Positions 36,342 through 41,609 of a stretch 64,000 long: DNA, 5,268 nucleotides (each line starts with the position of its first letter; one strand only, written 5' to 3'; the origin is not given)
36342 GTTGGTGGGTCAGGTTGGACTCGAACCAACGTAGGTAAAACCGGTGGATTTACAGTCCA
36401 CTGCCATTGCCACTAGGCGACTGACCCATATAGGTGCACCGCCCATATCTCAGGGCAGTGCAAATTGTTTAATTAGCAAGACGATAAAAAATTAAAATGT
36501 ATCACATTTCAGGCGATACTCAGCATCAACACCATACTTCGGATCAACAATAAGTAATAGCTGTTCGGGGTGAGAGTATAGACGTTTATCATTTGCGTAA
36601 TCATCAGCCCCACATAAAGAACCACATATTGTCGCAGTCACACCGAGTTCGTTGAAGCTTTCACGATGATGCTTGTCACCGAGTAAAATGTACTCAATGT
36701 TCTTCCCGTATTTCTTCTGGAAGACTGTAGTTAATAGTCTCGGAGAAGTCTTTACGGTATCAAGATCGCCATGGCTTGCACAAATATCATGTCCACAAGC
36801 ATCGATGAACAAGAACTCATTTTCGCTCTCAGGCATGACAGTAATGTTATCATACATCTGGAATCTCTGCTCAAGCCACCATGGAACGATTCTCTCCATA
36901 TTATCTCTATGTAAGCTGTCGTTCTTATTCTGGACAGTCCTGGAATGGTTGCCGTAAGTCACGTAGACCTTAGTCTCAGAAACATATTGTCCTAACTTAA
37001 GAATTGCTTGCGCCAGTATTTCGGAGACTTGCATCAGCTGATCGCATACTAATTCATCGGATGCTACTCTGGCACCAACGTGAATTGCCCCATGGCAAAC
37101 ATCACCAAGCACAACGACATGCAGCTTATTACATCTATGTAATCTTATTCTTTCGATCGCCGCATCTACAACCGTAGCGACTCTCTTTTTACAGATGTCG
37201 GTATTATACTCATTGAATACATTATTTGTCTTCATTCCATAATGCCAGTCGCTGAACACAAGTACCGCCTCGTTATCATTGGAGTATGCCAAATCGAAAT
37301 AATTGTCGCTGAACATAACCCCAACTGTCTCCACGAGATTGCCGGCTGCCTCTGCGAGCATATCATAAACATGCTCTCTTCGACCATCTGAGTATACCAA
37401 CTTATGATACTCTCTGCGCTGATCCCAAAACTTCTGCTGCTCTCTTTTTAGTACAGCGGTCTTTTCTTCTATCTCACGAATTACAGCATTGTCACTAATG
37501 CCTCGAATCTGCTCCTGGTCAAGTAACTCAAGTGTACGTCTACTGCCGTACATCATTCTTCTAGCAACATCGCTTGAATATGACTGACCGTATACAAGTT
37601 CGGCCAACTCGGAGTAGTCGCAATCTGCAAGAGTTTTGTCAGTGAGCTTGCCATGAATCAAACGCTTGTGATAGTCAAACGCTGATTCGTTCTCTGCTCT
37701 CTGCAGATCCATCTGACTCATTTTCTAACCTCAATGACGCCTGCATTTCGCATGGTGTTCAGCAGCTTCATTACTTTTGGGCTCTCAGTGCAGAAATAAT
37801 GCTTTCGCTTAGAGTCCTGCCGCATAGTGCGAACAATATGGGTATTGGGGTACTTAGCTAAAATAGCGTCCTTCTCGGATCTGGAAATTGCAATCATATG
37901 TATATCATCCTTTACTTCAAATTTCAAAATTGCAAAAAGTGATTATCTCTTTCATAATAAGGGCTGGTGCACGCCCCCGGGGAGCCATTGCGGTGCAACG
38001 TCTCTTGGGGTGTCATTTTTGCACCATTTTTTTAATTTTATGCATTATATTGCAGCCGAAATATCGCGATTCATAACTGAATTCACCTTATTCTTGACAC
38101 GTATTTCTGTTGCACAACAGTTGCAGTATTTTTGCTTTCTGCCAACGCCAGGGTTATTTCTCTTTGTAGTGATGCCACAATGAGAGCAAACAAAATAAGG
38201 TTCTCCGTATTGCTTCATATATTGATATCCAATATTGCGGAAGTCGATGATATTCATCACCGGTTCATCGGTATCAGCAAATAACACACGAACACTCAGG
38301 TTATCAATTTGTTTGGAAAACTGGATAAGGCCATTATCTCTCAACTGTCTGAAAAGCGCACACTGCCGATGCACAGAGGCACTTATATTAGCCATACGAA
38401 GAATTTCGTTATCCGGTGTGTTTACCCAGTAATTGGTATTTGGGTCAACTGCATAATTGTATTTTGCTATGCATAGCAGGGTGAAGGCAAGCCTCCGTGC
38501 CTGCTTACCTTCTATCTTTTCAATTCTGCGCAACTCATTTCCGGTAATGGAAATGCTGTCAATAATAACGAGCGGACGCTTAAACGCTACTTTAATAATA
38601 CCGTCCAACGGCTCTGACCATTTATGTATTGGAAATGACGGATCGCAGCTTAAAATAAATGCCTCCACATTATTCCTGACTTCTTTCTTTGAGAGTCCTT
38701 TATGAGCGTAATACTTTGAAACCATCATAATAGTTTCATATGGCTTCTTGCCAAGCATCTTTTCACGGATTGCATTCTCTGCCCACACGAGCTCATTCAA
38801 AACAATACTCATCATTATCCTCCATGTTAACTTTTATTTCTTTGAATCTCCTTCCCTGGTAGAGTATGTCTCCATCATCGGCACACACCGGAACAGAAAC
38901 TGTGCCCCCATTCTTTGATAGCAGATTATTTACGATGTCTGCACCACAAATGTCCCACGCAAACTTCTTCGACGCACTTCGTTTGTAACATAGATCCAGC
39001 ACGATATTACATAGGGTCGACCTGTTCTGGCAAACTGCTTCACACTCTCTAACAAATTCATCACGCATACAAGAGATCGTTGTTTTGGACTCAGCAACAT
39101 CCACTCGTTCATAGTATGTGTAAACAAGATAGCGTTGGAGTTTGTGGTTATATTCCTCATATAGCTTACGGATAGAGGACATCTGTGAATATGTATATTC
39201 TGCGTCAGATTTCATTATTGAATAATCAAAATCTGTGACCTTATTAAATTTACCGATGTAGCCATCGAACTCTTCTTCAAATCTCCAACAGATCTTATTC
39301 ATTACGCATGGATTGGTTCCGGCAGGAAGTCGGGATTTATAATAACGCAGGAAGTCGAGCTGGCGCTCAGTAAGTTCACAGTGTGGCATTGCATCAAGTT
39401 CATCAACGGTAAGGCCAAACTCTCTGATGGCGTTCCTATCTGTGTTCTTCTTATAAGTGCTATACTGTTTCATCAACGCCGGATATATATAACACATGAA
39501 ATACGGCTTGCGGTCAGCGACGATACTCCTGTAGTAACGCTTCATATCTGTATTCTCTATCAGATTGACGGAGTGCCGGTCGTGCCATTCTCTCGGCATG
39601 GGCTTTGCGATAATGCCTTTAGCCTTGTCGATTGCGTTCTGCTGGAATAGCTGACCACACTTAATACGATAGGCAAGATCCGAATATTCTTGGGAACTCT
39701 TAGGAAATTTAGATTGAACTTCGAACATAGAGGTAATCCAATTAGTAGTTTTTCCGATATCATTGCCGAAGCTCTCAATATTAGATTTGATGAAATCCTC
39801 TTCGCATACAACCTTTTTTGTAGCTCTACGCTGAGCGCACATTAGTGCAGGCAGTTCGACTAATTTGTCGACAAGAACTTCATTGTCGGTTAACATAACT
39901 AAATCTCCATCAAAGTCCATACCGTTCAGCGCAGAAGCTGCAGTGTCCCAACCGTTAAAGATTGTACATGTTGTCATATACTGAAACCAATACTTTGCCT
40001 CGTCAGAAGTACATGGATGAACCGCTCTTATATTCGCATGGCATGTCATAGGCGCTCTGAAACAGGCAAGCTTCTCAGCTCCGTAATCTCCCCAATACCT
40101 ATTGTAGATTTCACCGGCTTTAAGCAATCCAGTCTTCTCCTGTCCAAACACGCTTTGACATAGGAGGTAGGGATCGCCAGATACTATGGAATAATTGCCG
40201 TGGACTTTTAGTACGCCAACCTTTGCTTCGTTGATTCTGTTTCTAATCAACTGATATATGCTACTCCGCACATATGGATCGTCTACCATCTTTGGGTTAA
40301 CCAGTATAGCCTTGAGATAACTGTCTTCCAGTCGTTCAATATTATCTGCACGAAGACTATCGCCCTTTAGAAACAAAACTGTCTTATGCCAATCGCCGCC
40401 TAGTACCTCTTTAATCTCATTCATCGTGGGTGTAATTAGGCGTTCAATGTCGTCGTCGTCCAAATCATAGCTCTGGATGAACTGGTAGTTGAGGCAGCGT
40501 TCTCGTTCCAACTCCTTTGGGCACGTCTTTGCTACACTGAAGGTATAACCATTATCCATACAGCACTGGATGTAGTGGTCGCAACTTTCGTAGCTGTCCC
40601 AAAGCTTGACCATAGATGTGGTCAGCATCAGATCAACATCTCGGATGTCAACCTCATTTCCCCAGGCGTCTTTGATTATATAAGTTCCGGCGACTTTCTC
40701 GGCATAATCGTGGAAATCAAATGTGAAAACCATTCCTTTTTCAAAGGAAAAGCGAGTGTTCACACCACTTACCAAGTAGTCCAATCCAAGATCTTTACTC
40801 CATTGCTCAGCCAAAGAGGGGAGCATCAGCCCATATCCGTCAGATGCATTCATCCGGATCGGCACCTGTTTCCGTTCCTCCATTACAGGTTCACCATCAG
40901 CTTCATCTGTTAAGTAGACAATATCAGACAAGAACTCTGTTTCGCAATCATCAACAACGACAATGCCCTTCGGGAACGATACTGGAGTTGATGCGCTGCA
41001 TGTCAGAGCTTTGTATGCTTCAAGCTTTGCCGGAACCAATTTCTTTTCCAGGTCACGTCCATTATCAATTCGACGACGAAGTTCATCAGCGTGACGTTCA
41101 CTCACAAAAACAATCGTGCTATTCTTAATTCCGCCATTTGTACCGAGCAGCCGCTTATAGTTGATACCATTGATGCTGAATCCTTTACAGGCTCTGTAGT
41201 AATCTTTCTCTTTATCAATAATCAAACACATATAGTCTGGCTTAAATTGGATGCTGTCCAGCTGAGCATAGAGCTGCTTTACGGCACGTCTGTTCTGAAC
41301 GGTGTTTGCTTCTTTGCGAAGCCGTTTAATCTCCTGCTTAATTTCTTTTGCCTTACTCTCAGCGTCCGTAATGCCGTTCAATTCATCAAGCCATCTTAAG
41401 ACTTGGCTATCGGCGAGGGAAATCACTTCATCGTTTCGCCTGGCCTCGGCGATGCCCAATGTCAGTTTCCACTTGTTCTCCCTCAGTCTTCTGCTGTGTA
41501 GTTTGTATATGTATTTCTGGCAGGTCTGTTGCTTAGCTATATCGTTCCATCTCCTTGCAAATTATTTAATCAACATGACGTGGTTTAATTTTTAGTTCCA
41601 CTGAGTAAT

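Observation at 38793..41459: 888-aa protein with the DFDGD catalytic loop of two-barrel RNA polymerases (YonO-like single-subunit RNAP candidate)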

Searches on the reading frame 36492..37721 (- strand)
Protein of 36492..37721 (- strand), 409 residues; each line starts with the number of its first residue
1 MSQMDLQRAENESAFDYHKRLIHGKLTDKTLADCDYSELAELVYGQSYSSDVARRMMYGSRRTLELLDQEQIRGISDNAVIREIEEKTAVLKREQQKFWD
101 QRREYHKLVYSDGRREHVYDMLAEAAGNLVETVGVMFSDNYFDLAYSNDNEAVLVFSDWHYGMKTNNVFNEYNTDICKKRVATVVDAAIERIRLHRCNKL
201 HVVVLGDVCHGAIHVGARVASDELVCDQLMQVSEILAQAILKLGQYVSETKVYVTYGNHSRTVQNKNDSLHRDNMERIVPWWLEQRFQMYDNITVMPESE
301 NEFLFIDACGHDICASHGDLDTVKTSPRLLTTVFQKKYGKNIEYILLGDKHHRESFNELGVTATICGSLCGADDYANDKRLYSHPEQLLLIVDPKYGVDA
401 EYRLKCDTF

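Call 3: search_protein_families(library=pfam, proteins=[window:36492-37721:-], max_evalue=1)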
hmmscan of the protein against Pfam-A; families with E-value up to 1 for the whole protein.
window:36492-37721:- (409 aa): 4 families
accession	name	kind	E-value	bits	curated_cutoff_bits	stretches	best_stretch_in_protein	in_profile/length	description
PF00149.33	Metallophos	-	0.00015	22.7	21.5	1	153-349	3-142/191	Calcineurin-like phosphoesterase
PF12850.12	Metallophos_2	-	0.0072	16.8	27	1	202-374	3-140/154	Calcineurin-like phosphoesterase superfamily domain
PF00730.31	HhH-GPD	-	0.2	12.5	26.2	1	6-192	6-82/108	HhH-GPD superfamily base excision DNA repair protein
PF16537.11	T2SSB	-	0.24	11.5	28.4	0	75-99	33-57/60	Type II secretion system protein B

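Call 4: search_protein_families(library=phrogs, proteins=[window:36492-37721:-], max_evalue=0.01)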
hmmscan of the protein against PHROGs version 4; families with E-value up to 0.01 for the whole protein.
window:36492-37721:- (409 aa): 2 families
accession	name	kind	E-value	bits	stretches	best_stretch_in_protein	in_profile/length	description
phrog_284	-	DNA, RNA and nucleotide metabolism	1.1e-55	190.2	1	29-397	18-385/398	exonuclease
phrog_704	-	DNA, RNA and nucleotide metabolism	1.7e-15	58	1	99-384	84-364/390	DNA repair exonuclease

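Call 81: search_protein_families(library=ncbifam, proteins=[window:36492-37721:-], max_evalue=0.01)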
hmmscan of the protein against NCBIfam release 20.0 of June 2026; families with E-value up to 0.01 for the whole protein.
window:36492-37721:- (409 aa): 0 families

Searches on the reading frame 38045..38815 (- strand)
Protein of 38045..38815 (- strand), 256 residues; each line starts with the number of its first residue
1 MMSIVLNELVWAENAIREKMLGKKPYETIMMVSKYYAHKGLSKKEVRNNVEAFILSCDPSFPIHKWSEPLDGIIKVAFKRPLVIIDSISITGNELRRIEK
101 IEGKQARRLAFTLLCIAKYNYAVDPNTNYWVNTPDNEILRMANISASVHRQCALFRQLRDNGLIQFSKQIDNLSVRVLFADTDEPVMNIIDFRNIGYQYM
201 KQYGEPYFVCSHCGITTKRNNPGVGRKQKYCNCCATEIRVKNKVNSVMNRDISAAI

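Call 3: search_protein_families(library=pfam, proteins=[window:38045-38815:-], max_evalue=1)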
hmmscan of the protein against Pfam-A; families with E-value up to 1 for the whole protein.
window:38045-38815:- (256 aa): 0 families

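Call 4: search_protein_families(library=phrogs, proteins=[window:38045-38815:-], max_evalue=0.01)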
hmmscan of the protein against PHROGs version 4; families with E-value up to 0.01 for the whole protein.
window:38045-38815:- (256 aa): 1 family
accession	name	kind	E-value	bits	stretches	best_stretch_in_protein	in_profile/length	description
phrog_30716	-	unknown function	1.7e-17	64.7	1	1-241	1-250/276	-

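Call 48: find_homologous_proteins(query=window:38045-38815:-, max_evalue=0.001)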
Query window:38045-38815:- (256 aa): 648 proteins with E <= 0.001 among 914 candidates; the best 120 are listed.
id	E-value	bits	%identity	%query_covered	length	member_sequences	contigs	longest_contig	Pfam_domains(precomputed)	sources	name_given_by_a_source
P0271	1.0e-156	538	93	100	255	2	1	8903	-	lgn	-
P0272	2.9e-150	517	89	98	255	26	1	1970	-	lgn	-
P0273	1.0e-147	508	85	100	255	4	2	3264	-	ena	-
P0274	1.3e-145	501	85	98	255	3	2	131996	-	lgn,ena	-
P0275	3.8e-138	477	79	99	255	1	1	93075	-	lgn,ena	-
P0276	1.3e-130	452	82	91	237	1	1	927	-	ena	-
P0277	2.0e-103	363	61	98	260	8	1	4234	-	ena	-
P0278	2.8e-100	353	62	99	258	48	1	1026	-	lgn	-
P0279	2.6e-99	350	61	96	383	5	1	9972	-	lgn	-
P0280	4.9e-98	346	60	99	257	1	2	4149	-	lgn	-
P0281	7.5e-98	345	61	99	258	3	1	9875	-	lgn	-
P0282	1.3e-97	344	60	99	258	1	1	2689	-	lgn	-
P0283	2.1e-97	343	58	99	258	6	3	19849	-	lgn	-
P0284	2.4e-97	343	59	99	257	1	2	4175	-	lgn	-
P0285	2.6e-97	343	59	99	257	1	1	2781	-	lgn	-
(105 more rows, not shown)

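Call 67: predict_structure(alignment_id=A3)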
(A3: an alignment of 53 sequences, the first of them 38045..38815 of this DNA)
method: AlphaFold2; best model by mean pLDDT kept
length: 256 residues; sequences in the alignment: 53
mean_pLDDT: 90.7   pTM: 0.84
mean pLDDT of the five models: 90.7, 90.6, 89.8, 88.4, 88.4
residues with pLDDT >= 90: 200; 70-90: 38; 50-70: 16; < 50: 2
segments of 3 or more residues with pLDDT < 50: none
pLDDT, mean of each block of 10 residues (from residue 1): 84 95 92 97 98 96 94 95 95 97 96 97 94 92 94 96 84 83 94 93 90 89 84 90 71 56
secondary structure, 60 per line:
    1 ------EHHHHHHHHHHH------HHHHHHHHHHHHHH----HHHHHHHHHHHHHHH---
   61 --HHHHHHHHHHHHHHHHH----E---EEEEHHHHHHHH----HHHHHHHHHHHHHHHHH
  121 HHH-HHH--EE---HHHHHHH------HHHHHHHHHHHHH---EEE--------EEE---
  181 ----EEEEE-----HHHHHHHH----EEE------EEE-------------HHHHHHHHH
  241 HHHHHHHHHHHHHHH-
elements in order: H8-18 H25-38 H43-57 H63-79 E88-91 H92-99 H104-123 H135-141 H148-160 E164-166 E175-177 E185-189 H195-202 E207-209 E216-218 H232-255

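Call 71: search_dna_similar(query=window:38045-38815:-, collection=phages, mode=protein, max_evalue=0.01, max_rows=30)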
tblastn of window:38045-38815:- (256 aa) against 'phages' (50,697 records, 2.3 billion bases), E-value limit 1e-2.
Records with a match: 8; places in all: 8; records where one place covers at least 80% of the query: 8.
Best place of each record, by identity: <60% 8.
By first word of the organism name: Enterocloster 6; Clostridium 2.
By host as written in the record: Enterocloster bolteae DA473 3; Enterocloster bolteae DA457 2; Clostridium botulinum type C strain C-Stockholm 2; Enterocloster bolteae Q14 1.
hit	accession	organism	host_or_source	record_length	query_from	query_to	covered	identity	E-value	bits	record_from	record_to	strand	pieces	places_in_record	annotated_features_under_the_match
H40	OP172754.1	Enterocloster phage CB457P2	Enterocloster bolteae DA457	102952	1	241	94%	27.2%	3e-11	69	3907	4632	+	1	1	hypothetical protein (x2)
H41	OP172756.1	Enterocloster phage CB473P2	Enterocloster bolteae DA473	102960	1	241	94%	27.2%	3e-11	69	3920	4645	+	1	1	hypothetical protein (x2)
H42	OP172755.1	Enterocloster phage CB473P1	Enterocloster bolteae DA473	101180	1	241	94%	26.8%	1e-10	67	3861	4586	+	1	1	hypothetical protein (x2)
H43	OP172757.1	Enterocloster phage CB473P3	Enterocloster bolteae DA473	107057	1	241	94%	26.8%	1e-10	67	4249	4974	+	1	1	hypothetical protein (x2)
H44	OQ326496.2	Enterocloster phage PMBT24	Enterocloster bolteae Q14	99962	1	237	93%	27.3%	7e-11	67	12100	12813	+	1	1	hypothetical protein | RNA-dependent RNA polymerase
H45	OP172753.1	Enterocloster phage CB457P1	Enterocloster bolteae DA457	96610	1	235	92%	26.5%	4e-10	66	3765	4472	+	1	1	hypothetical protein (x2)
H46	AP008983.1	Clostridium phage c-st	Clostridium botulinum type C strain ...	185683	1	238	93%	24.7%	4e-16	83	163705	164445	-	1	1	conserved phage-related protein | hypothetical protein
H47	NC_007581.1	Clostridium phage c-st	Clostridium botulinum type C strain ...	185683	1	238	93%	24.7%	4e-16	83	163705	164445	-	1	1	conserved phage-related protein | hypothetical protein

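Call 81: search_protein_families(library=ncbifam, proteins=[window:38045-38815:-], max_evalue=0.01)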
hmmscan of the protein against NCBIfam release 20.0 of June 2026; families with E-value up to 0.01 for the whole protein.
window:38045-38815:- (256 aa): 0 families

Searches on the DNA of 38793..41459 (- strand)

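Call 88: search_rna_families(sources=[L041, L087, L093, L089, L002], threshold=gathering)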
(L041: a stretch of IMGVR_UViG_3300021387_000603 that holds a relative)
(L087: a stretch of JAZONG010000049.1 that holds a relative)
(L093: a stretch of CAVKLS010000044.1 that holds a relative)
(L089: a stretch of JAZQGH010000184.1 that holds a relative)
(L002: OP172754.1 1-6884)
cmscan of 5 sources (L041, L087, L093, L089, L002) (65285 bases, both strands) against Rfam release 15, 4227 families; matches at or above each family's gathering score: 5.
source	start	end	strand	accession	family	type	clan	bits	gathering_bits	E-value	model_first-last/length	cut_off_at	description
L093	3667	3998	+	RF00028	Intron_gpI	Intron;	-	88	50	4.3e-21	1-253/253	no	Group I catalytic intron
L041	5499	5827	+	RF00028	Intron_gpI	Intron;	-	84.8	50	3.9e-20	1-253/253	no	Group I catalytic intron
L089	544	628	-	RF00005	tRNA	Gene; tRNA;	CL00001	57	29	1.2e-09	1-71/71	no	tRNA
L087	7999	8081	+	RF00005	tRNA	Gene; tRNA;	CL00001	55.2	29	3.9e-09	1-71/71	no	tRNA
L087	8090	8156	+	RF00005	tRNA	Gene; tRNA;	CL00001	49.3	29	1.6e-07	1-65/71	3'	tRNA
